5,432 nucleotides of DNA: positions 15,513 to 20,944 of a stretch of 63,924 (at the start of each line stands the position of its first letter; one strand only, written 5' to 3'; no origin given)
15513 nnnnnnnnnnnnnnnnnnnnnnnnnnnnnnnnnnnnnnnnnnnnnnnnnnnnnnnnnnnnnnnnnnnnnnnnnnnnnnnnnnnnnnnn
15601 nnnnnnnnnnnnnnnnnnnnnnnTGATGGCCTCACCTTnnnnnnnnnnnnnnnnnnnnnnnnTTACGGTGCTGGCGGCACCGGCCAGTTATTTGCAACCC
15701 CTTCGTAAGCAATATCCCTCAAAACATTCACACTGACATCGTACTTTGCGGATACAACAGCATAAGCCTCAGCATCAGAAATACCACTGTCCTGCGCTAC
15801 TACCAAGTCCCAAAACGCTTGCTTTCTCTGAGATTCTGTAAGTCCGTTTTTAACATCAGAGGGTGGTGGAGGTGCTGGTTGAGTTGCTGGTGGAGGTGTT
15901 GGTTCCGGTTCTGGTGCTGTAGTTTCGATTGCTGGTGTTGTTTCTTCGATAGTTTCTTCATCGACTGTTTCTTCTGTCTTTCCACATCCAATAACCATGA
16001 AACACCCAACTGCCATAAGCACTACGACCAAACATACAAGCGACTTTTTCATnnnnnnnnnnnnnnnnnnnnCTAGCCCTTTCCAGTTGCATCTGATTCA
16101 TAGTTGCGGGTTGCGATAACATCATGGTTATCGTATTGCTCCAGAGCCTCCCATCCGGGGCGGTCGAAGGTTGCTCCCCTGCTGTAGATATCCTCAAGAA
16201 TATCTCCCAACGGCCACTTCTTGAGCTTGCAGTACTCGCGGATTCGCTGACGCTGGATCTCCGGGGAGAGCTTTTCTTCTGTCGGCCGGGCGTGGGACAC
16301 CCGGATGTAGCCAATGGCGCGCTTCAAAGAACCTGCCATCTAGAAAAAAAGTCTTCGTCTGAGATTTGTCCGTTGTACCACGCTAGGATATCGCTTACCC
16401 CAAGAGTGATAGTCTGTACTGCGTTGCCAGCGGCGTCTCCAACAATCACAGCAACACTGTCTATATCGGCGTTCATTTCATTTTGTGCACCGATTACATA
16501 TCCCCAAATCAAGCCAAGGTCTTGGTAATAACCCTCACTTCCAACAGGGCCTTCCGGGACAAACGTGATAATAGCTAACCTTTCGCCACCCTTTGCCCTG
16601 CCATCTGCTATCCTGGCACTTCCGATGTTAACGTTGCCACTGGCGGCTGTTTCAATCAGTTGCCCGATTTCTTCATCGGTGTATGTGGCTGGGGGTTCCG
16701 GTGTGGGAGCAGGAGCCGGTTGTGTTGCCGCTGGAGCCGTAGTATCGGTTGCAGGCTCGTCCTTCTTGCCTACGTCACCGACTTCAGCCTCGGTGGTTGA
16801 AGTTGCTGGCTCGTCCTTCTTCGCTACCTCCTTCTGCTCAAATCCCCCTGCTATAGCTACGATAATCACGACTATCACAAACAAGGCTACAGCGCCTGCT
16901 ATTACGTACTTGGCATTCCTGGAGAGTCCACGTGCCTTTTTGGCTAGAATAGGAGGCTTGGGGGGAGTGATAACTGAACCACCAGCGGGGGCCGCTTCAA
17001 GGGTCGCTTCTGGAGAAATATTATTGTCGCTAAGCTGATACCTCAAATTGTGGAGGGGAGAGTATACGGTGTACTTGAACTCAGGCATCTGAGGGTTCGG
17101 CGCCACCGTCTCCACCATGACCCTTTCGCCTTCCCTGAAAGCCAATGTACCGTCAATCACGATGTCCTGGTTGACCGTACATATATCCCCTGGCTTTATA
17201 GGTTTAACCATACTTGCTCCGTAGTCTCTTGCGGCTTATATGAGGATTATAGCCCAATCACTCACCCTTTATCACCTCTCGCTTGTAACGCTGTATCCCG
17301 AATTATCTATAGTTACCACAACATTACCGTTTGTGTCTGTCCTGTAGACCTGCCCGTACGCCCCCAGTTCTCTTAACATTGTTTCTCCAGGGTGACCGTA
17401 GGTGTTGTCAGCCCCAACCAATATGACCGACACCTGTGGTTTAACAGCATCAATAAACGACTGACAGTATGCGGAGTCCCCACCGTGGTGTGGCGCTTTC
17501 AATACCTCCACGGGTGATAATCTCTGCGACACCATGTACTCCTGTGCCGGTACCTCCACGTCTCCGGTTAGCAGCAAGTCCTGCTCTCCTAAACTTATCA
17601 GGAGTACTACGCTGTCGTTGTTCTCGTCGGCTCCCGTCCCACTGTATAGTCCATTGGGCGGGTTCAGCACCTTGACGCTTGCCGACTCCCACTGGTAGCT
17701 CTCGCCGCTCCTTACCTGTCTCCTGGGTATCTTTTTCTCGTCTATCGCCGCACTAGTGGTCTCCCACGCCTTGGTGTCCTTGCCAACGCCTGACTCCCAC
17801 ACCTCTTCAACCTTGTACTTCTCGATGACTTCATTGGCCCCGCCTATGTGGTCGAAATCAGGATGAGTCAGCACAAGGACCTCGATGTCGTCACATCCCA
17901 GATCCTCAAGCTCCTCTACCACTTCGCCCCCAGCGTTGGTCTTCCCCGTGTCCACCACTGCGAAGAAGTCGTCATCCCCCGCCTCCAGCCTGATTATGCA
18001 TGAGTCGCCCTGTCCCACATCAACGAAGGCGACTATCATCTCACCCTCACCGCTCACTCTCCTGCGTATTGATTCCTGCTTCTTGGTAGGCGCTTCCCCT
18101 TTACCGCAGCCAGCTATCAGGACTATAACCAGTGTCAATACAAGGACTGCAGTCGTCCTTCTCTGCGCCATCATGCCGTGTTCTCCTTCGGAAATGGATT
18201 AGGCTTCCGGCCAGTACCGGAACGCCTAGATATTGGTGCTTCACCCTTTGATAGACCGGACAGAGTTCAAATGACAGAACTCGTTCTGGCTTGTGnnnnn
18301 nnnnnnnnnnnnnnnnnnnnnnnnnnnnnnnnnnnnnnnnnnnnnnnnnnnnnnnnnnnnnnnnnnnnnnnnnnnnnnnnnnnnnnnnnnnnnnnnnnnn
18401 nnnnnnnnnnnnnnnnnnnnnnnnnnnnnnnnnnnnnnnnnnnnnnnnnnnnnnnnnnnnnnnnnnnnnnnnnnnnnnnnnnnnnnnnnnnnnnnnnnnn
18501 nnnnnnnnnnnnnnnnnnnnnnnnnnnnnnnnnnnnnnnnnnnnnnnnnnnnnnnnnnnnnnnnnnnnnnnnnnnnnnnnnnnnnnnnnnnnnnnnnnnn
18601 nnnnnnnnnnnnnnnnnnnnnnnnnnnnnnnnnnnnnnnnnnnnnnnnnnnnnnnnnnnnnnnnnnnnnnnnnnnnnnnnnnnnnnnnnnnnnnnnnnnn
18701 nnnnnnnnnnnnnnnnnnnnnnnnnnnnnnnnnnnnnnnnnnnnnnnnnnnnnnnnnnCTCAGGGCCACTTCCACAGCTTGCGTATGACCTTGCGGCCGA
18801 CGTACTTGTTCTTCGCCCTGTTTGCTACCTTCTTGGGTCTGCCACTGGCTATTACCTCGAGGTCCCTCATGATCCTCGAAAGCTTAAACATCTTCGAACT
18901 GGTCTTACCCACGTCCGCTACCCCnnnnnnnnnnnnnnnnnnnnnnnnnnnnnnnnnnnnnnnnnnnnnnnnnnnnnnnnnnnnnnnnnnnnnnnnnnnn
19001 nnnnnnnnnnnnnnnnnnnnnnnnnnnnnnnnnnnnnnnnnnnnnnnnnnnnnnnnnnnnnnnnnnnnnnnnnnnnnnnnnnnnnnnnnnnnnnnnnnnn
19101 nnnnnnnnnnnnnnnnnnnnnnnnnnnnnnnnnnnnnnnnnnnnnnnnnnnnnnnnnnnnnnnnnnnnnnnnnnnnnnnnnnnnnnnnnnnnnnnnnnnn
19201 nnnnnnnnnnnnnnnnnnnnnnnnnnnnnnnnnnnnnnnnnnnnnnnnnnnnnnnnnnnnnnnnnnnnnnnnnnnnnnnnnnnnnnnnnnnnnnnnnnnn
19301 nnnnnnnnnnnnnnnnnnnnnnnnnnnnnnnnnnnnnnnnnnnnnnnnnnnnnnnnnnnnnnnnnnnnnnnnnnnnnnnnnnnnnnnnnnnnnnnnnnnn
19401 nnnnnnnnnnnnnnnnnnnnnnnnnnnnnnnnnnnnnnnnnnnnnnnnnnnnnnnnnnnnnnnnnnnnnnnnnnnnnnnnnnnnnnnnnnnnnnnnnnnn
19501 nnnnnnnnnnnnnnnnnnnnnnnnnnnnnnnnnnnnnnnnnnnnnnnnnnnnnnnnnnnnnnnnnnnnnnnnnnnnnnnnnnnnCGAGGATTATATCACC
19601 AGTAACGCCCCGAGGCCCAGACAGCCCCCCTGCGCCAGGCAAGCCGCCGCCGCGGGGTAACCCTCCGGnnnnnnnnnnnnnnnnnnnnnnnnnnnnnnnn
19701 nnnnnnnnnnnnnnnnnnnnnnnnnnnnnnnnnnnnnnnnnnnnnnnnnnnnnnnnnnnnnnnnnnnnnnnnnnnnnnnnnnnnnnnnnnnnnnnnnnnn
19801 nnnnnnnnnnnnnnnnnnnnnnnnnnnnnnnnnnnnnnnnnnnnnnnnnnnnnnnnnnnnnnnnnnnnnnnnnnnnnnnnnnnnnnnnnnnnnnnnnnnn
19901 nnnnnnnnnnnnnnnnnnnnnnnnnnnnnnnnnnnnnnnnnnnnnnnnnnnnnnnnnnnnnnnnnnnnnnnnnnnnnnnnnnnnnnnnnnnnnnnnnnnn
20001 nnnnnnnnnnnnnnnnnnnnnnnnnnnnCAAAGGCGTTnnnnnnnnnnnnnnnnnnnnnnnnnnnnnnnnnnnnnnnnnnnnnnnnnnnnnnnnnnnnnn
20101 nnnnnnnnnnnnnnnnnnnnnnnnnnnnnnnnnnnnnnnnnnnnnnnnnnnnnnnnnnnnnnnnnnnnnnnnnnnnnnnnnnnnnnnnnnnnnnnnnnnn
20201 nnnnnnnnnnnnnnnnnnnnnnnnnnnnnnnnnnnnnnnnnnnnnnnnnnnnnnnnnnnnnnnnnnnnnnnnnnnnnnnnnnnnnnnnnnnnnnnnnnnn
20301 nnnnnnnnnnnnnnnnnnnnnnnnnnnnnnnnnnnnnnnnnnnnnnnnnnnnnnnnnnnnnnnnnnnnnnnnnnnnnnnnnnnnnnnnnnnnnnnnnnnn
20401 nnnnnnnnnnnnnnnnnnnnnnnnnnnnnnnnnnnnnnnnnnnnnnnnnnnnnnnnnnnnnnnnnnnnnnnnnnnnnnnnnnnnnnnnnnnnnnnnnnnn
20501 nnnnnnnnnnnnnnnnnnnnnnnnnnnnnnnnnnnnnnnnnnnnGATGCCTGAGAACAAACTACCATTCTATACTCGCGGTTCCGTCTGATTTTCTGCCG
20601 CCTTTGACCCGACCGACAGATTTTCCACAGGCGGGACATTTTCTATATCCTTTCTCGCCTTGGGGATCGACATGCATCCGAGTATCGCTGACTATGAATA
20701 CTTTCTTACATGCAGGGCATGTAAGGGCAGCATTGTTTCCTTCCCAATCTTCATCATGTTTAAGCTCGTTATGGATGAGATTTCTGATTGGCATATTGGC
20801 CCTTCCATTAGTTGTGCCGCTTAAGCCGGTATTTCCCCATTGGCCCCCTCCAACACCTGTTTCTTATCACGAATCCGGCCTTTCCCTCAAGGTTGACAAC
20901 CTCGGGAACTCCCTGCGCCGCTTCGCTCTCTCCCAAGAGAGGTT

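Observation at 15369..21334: Four direct copies of a recombinase gene 3' end mark tandem accretion of islands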

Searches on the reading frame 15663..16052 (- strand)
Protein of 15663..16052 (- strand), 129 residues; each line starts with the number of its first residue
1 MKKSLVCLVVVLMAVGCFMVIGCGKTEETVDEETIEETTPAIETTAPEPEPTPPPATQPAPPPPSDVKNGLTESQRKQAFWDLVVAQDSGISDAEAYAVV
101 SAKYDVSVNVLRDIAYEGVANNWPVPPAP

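Call 31: search_protein_families(library=pfam, proteins=[window:15663-16052:-], max_evalue=0.01)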
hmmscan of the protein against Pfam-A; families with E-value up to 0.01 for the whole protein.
window:15663-16052:- (129 aa): 0 families

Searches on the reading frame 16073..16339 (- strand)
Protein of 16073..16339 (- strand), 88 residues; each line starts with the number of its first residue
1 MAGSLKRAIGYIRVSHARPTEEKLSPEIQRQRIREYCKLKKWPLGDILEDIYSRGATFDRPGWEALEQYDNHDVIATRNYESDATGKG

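Call 31: search_protein_families(library=pfam, proteins=[window:16073-16339:-], max_evalue=0.01)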
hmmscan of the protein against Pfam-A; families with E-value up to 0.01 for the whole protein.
window:16073-16339:- (88 aa): 2 families
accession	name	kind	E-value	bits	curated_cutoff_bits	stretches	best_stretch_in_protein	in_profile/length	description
PF00239.26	Resolvase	-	1.2e-07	32.4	23.3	1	8-72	1-61/145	Resolvase, N terminal domain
PF12461.13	DUF3688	-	0.0023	17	25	1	31-81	36-82/692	Spiroplasma phage ORF1-like family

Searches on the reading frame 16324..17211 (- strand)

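Call 31: search_protein_families(library=pfam, proteins=[window:16324-17211:-], max_evalue=0.01)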
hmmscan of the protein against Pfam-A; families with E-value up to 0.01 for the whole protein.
window:16324-17211:- (295 aa): 1 family
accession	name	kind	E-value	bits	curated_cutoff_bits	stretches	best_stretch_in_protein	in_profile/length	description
PF13860.13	FlgD_ig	-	0.00078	19.8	27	1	245-273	17-45/79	FlgD Ig-like domain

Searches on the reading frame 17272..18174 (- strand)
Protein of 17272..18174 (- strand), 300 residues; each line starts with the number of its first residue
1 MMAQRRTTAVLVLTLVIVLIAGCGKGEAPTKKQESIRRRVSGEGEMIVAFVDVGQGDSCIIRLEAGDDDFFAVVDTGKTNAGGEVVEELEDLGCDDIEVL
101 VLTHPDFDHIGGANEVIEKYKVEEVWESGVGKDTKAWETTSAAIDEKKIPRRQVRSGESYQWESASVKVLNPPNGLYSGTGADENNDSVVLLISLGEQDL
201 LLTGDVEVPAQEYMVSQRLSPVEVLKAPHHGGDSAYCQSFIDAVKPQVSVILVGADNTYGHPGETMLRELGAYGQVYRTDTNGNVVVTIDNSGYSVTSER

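Call 31: search_protein_families(library=pfam, proteins=[window:17272-18174:-], max_evalue=0.01)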
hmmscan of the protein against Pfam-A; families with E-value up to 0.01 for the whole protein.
window:17272-18174:- (300 aa): 2 families
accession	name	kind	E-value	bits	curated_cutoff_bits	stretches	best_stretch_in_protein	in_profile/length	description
PF00753.33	Lactamase_B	-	1.4e-16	61.4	22.7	1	52-254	2-195/196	Metallo-beta-lactamase superfamily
PF12706.13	Lactamase_B_2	-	1.7e-06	28.2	27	1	94-225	28-160/200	Beta-lactamase superfamily domain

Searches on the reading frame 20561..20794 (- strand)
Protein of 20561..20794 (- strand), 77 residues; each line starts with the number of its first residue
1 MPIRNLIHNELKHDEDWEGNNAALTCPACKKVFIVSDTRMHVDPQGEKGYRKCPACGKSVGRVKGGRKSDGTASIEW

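Call 31: search_protein_families(library=pfam, proteins=[window:20561-20794:-], max_evalue=0.01)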
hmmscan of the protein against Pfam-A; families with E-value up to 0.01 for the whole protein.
window:20561-20794:- (77 aa): 12 families
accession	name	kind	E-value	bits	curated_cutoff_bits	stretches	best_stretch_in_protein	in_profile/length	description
PF13248.11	Zn_ribbon_3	-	0.00021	21.1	27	0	51-59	3-11/26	zinc-ribbon domain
PF22811.2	Zn_ribbon_NrdR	-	0.0009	19.6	27.2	0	52-75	2-25/42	Transcriptional repressor NrdR-like, N-terminal domain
PF21349.2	RUBY_RBDX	-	0.0028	17.5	26.5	0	18-30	11-23/30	Rubrerythrin, rubredoxin-like domain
PF21039.3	CEP104_ZnF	-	0.0033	18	27.4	1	24-62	29-69/112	Centrosomal protein CEP104, ZnF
PF05605.18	zf-Di19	-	0.0034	18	27.5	1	23-61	2-42/54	Drought induced 19 protein (Di19), zinc-binding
PF24458.1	DUF7573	-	0.0035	17.7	30.2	0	51-63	12-24/39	Domain of unknown function (DUF7573)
PF24110.1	DUF7385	-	0.0042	17.1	28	0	20-33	23-36/72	Family of unknown function (DUF7385)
PF24460.1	DUF7575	-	0.0046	16.7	28.5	0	51-60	4-13/28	Domain of unknown function (DUF7575)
PF13717.11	Zn_ribbon_4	-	0.0053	17.1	30.3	0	25-58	4-33/36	zinc-ribbon domain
PF13465.12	zf-H2C2_2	-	0.0078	17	40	0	42-59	10-23/26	Zinc-finger double domain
PF24441.1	DUF7560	-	0.0087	16.2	27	0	23-37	5-19/44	Family of unknown function (DUF7560)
PF01155.25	HypA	-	0.0089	16.5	28.9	0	20-67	67-103/112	Hydrogenase/urease nickel incorporation, metallochaperone, hypA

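Call 80: search_protein_families(library=pfam, proteins=[window:20561-20794:-], max_evalue=0.01)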
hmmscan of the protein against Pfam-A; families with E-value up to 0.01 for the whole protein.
window:20561-20794:- (77 aa): 12 families
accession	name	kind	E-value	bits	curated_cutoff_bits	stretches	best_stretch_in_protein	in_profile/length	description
PF13248.11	Zn_ribbon_3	-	0.00021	21.1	27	0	51-59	3-11/26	zinc-ribbon domain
PF22811.2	Zn_ribbon_NrdR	-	0.0009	19.6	27.2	0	52-75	2-25/42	Transcriptional repressor NrdR-like, N-terminal domain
PF21349.2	RUBY_RBDX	-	0.0028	17.5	26.5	0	18-30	11-23/30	Rubrerythrin, rubredoxin-like domain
PF21039.3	CEP104_ZnF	-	0.0033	18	27.4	1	24-62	29-69/112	Centrosomal protein CEP104, ZnF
PF05605.18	zf-Di19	-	0.0034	18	27.5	1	23-61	2-42/54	Drought induced 19 protein (Di19), zinc-binding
PF24458.1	DUF7573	-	0.0035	17.7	30.2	0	51-63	12-24/39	Domain of unknown function (DUF7573)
PF24110.1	DUF7385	-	0.0042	17.1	28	0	20-33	23-36/72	Family of unknown function (DUF7385)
PF24460.1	DUF7575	-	0.0046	16.7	28.5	0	51-60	4-13/28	Domain of unknown function (DUF7575)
PF13717.11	Zn_ribbon_4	-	0.0053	17.1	30.3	0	25-58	4-33/36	zinc-ribbon domain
PF13465.12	zf-H2C2_2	-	0.0078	17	40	0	42-59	10-23/26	Zinc-finger double domain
PF24441.1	DUF7560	-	0.0087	16.2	27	0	23-37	5-19/44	Family of unknown function (DUF7560)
PF01155.25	HypA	-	0.0089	16.5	28.9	0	20-67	67-103/112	Hydrogenase/urease nickel incorporation, metallochaperone, hypA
